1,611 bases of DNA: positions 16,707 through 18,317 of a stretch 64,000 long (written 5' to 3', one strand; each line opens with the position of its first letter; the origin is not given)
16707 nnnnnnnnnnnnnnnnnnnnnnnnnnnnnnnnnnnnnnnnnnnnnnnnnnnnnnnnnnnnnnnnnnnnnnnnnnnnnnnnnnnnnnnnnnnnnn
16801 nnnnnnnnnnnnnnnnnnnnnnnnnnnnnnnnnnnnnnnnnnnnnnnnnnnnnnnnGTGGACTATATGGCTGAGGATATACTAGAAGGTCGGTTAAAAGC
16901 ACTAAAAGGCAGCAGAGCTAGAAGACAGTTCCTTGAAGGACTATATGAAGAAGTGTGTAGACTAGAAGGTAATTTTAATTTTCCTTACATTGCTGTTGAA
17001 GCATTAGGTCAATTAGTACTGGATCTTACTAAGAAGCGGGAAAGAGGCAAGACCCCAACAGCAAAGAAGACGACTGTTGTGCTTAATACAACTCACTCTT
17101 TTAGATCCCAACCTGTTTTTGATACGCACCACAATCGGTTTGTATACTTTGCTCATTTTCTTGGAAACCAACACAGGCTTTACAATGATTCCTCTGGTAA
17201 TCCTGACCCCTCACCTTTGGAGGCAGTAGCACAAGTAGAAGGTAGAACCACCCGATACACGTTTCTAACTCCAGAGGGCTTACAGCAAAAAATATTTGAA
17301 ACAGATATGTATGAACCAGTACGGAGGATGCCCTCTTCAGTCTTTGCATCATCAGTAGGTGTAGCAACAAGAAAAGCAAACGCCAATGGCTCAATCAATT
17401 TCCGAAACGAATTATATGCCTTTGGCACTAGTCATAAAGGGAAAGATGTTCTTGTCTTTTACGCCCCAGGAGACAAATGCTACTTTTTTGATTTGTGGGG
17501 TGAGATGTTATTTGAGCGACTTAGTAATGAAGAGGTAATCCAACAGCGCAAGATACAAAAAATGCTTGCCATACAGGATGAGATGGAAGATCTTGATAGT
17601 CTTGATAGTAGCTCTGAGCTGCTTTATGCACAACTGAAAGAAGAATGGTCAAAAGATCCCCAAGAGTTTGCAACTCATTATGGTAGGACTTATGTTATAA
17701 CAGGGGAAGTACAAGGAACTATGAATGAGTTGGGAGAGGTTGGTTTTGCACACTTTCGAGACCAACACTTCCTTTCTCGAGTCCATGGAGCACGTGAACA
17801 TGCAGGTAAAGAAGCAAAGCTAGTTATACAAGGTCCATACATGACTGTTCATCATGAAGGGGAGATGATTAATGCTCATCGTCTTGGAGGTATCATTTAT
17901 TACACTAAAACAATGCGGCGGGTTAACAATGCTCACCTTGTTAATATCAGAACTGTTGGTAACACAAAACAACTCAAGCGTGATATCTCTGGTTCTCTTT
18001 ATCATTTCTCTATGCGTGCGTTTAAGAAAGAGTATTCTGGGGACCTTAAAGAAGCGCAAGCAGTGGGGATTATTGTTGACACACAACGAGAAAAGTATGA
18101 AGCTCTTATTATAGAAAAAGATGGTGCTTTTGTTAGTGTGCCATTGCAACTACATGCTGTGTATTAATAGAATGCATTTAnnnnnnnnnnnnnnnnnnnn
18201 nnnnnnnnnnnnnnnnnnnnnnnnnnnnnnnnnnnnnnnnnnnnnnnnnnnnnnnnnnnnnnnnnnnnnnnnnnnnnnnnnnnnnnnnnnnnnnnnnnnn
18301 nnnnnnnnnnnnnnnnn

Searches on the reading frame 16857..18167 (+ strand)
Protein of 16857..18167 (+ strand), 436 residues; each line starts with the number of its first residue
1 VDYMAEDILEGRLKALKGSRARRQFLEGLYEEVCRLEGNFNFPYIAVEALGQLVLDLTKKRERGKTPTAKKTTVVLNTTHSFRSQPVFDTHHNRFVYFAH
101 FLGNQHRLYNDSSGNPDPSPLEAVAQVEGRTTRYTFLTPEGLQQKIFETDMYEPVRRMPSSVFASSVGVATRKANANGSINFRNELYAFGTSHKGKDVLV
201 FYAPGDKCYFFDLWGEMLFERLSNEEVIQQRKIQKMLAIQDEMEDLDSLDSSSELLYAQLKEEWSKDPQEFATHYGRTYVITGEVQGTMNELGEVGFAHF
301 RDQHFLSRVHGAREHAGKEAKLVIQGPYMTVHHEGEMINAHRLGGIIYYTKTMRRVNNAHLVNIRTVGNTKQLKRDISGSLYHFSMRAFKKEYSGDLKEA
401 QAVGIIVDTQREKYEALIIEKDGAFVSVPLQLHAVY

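Call 4: search_protein_families(library=pfam, proteins=[window:16857-18167:+], max_evalue=0.01)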
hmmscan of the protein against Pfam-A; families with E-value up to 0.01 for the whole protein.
window:16857-18167:+ (436 aa): 0 families

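Call 16: search_protein_families(library=padloc, proteins=[window:16857-18167:+], max_evalue=0.01)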
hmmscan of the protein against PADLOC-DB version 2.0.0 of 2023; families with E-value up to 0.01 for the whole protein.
window:16857-18167:+ (436 aa): 0 families

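Call 17: search_protein_families(library=ncbifam, proteins=[window:16857-18167:+], max_evalue=0.001)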
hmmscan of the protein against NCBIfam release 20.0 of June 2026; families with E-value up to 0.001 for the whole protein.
window:16857-18167:+ (436 aa): 0 families

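Call 96: search_protein_families(library=phrogs, proteins=[window:16857-18167:+], max_evalue=0.01)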
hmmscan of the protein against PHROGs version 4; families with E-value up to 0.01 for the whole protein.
window:16857-18167:+ (436 aa): 0 families

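Call 97: search_solved_structures(query=window:16857-18167:+, max_evalue=1)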
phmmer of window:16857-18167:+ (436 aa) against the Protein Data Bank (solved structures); distinct sequences matched with E-value up to 1: 4.
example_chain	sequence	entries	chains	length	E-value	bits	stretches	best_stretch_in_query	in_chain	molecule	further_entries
7km6_H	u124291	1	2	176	0.16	14.7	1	181-250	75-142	5G7 human monoclonal FAB heavy chain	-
5tsj_1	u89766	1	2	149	0.25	14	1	180-246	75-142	Human heavy chain domain antibody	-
2ghw_B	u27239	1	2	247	0.27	13.9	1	181-218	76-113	anti-sars scFv antibody, 80R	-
1vhp_A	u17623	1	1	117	0.8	12.3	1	180-218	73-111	VH-P8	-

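Call 108: find_related_loci(query=window:16857-18167:+, collection=viral_contigs, flank=8000)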
Query window:16857-18167:+ (436 aa) in viral_contigs; peptide patterns used: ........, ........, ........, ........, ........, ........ (x = any residue, [..] = any of these).
No stretch of DNA in the collection matches any of the patterns.
